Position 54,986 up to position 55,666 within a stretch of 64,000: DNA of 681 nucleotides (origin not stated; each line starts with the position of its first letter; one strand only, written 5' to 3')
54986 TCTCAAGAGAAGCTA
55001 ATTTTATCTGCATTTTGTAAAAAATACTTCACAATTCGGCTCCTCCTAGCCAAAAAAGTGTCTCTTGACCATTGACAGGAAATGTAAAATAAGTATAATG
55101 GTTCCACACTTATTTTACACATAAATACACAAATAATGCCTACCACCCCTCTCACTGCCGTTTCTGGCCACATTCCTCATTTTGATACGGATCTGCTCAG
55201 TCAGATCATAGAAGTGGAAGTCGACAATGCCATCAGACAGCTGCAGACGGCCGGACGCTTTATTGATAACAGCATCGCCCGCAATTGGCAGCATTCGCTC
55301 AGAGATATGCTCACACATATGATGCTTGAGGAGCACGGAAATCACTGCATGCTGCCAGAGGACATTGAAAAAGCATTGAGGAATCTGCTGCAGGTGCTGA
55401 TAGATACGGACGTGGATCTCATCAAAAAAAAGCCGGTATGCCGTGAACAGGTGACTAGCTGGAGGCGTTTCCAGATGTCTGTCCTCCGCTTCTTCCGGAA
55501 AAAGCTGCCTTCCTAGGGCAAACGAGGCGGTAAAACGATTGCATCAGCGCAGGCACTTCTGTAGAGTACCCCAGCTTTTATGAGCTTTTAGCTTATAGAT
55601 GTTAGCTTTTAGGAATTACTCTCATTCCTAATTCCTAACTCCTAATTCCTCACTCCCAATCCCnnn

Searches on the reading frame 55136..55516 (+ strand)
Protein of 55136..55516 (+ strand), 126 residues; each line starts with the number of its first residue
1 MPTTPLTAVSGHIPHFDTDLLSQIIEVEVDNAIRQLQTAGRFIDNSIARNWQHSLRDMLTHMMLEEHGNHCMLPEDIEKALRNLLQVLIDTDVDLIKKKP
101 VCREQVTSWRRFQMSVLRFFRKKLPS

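Call 6: search_protein_families(library=pfam, proteins=[window:55136-55516:+], max_evalue=0.1)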
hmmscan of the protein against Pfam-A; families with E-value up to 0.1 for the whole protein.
window:55136-55516:+ (126 aa): 3 families
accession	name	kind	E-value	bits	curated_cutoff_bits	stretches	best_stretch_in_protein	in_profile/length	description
PF04614.17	Pex19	-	0.022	14.9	22.2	1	28-93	74-145/249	Pex19 protein family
PF16309.10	DUF4951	-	0.031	14.8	27.3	1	83-114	42-73/99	Domain of unknown function (DUF4951)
PF18842.6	LPD26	-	0.033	14.7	27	0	73-95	12-37/62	Large polyvalent protein associated domain 26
